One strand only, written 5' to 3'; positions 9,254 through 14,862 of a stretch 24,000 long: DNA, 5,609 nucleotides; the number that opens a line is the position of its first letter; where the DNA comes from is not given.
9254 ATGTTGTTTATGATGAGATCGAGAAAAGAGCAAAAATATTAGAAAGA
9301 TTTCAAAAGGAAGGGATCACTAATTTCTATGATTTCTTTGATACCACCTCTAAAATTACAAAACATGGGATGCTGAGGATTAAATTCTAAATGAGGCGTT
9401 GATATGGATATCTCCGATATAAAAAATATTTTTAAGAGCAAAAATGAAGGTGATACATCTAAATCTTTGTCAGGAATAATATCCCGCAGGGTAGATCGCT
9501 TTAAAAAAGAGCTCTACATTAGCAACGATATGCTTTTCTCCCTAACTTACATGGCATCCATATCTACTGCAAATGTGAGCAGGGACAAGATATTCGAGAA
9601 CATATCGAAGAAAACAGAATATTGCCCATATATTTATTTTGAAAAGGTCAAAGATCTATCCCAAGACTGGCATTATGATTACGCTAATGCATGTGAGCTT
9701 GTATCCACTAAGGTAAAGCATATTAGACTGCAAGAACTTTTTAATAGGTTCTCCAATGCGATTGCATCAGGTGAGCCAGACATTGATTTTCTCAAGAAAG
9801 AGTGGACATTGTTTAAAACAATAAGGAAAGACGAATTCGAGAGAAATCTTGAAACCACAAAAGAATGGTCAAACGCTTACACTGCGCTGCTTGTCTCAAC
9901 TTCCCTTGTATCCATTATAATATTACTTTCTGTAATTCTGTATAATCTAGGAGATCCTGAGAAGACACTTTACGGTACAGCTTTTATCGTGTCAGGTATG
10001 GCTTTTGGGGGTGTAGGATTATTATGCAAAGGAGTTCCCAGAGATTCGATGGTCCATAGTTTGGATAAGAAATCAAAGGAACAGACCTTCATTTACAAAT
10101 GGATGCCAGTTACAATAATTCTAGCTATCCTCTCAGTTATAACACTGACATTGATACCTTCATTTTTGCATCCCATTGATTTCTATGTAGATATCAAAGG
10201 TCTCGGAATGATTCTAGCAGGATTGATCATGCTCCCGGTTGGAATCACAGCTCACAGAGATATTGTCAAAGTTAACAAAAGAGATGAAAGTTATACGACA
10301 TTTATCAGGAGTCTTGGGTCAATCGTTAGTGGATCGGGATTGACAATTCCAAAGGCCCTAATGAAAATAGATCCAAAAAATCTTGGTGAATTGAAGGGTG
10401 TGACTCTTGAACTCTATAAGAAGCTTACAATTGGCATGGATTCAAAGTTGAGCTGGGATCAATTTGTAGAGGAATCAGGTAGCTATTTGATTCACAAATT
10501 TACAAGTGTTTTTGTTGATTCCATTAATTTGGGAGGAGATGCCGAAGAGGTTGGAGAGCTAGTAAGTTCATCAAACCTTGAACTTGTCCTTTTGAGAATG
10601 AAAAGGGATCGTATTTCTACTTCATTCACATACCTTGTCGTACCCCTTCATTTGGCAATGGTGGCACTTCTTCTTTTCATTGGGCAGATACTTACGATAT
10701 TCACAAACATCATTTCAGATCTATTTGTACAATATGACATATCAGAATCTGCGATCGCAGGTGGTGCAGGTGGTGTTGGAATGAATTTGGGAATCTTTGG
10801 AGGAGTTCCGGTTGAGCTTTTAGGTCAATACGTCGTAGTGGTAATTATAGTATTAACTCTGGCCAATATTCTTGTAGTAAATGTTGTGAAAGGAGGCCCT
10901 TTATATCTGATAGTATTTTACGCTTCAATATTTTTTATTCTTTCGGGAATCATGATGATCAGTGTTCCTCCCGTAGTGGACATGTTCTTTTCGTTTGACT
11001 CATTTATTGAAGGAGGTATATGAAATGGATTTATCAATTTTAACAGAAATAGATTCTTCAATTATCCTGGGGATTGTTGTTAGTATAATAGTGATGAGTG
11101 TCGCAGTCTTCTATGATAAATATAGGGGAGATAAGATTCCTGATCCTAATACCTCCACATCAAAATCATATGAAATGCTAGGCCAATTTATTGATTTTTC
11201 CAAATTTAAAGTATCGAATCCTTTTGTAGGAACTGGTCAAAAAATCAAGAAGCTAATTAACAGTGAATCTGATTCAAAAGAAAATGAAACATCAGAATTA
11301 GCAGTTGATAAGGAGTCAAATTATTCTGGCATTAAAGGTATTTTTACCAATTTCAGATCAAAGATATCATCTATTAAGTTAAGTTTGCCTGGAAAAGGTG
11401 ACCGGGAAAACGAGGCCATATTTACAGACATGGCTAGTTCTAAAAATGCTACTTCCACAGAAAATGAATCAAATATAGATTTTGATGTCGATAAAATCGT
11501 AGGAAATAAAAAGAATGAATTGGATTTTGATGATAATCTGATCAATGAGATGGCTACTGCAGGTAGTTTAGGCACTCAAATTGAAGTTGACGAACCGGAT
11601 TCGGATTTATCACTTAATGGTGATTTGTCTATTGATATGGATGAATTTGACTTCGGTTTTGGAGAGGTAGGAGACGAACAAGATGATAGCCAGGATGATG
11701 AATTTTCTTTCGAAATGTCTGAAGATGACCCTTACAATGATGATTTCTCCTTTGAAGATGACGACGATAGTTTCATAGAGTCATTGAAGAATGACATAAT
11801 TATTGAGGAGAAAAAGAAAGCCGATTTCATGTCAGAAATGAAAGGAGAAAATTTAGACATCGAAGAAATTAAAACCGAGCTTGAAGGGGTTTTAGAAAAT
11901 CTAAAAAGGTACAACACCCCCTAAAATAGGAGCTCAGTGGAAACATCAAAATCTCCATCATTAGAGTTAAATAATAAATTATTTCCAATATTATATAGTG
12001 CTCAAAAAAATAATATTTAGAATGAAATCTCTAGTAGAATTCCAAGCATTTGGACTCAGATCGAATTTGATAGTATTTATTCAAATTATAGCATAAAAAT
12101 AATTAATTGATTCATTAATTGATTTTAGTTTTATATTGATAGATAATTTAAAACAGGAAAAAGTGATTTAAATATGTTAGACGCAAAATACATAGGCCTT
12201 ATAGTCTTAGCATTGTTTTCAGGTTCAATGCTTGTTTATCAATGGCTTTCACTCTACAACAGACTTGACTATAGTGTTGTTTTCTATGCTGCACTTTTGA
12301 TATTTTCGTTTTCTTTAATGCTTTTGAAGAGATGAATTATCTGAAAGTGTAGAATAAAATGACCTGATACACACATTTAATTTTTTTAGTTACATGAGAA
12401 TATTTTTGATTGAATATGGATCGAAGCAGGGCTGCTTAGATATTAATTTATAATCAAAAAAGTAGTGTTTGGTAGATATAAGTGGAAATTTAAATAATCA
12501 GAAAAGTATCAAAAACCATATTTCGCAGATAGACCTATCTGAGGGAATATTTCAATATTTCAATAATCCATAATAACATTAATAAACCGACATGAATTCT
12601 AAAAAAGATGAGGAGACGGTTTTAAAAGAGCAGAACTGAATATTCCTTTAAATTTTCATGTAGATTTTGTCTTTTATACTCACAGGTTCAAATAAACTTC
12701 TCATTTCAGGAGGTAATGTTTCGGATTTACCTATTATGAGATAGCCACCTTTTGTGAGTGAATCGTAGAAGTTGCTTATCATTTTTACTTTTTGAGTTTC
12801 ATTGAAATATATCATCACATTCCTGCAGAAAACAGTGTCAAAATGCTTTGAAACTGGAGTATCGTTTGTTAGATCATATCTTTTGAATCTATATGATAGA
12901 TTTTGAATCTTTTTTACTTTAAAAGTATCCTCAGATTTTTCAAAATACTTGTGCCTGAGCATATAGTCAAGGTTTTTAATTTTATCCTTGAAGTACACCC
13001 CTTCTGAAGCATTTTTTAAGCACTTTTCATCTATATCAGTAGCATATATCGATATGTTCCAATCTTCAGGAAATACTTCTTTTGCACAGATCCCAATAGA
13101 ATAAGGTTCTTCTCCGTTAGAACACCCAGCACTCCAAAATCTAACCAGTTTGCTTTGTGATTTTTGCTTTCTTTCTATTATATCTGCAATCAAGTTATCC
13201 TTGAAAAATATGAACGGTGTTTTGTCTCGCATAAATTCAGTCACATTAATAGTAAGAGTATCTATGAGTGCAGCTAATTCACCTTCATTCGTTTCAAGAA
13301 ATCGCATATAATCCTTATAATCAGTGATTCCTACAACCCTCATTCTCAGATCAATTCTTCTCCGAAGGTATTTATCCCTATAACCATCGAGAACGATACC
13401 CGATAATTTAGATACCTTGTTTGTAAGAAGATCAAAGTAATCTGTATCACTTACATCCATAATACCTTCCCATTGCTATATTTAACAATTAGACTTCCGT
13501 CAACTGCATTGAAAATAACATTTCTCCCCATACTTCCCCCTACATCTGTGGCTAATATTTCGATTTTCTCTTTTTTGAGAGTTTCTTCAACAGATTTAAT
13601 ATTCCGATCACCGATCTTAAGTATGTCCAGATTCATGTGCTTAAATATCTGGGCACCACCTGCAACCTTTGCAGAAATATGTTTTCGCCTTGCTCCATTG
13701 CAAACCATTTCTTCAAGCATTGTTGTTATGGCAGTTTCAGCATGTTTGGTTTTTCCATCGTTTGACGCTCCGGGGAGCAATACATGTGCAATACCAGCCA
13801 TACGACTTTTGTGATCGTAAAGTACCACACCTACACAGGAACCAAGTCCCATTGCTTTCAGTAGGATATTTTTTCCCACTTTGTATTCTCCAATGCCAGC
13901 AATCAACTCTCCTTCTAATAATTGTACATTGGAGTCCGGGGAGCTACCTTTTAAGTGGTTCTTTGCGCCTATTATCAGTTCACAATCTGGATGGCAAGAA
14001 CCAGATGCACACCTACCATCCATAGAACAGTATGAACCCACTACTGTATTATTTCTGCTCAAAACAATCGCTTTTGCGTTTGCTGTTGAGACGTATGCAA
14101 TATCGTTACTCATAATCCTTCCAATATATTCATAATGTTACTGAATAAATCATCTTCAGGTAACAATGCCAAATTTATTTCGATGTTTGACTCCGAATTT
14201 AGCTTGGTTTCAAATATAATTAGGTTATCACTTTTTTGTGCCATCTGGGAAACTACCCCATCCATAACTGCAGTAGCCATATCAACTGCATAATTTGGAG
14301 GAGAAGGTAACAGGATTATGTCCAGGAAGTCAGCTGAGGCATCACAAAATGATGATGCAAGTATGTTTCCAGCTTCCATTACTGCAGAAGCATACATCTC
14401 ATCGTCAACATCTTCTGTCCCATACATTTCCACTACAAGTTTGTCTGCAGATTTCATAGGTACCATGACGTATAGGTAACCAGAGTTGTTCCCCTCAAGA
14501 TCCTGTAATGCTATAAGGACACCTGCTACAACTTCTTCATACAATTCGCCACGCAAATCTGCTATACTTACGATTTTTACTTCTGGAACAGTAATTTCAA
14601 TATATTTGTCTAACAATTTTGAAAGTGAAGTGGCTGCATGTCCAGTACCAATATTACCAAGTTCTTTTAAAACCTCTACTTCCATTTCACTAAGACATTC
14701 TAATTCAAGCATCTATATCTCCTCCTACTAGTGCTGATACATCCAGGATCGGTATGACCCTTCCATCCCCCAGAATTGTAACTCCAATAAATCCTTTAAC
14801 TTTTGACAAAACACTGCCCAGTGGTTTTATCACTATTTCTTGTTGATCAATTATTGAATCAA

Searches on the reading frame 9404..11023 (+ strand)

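Call 46: search_protein_families(library=pfam, proteins=[window:9404-11023:+], max_evalue=0.1)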
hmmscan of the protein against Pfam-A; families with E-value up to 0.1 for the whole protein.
window:9404-11023:+ (539 aa): 1 family
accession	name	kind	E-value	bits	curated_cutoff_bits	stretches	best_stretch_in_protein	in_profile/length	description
PF00482.28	T2SSF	-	6.9e-12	45.9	25.2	2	300-430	1-124/125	Type II secretion system (T2SS), protein F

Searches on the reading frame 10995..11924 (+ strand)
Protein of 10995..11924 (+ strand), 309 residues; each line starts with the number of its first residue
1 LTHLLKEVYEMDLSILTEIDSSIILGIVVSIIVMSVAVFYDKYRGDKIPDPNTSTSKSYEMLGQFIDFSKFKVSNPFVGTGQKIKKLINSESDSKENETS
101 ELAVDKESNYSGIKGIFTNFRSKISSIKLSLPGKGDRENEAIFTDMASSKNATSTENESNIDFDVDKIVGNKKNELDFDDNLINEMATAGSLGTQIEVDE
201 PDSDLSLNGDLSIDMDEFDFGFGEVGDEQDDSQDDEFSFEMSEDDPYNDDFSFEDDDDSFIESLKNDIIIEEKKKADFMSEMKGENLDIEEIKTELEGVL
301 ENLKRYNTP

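Call 46: search_protein_families(library=pfam, proteins=[window:10995-11924:+], max_evalue=0.1)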
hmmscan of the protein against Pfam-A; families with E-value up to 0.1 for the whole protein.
window:10995-11924:+ (309 aa): 1 family
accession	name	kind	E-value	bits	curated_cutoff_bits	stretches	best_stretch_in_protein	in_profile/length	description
PF22852.1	SoxE_N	-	0.067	13.5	27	1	22-43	9-31/48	Sulfocyanin, N-terminal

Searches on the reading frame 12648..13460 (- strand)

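Call 26: search_protein_families(library=pfam, proteins=[window:12648-13460:-], max_evalue=0.001)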
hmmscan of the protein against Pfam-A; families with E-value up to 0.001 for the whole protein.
window:12648-13460:- (270 aa): 5 families
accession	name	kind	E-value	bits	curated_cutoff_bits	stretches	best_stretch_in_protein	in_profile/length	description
PF01739.24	CheR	-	6.1e-56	189.4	27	1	72-263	1-192/195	CheR methyltransferase, SAM binding domain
PF03705.20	CheR_N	-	3.5e-12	46.2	27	1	9-59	3-53/53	CheR methyltransferase, all-alpha domain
PF13649.12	Methyltransf_25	-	4.3e-05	24.6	27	1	186-239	44-97/97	Methyltransferase domain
PF08242.18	Methyltransf_12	-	6.2e-05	24.1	30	1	188-241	49-98/98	Methyltransferase domain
PF13847.12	Methyltransf_31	-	0.00055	20.1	27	0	138-258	31-127/145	Methyltransferase domain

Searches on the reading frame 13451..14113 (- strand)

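Call 26: search_protein_families(library=pfam, proteins=[window:13451-14113:-], max_evalue=0.001)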
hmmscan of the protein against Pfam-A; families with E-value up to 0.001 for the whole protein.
window:13451-14113:- (220 aa): 1 family
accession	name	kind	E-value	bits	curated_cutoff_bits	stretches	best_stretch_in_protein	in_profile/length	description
PF03975.18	CheD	-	1.2e-27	96.6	25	1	117-211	12-107/108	CheD chemotactic sensory transduction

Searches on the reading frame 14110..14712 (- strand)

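Call 26: search_protein_families(library=pfam, proteins=[window:14110-14712:-], max_evalue=0.001)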
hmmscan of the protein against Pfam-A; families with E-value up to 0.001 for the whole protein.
window:14110-14712:- (200 aa): 2 families
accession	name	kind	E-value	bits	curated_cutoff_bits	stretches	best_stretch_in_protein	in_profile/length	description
PF04509.17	CheC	-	5.3e-23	81.1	22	2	14-47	5-38/38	CheC-like family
PF13690.11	CheX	-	4.4e-09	36.7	27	1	67-122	2-57/94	Chemotaxis phosphatase CheX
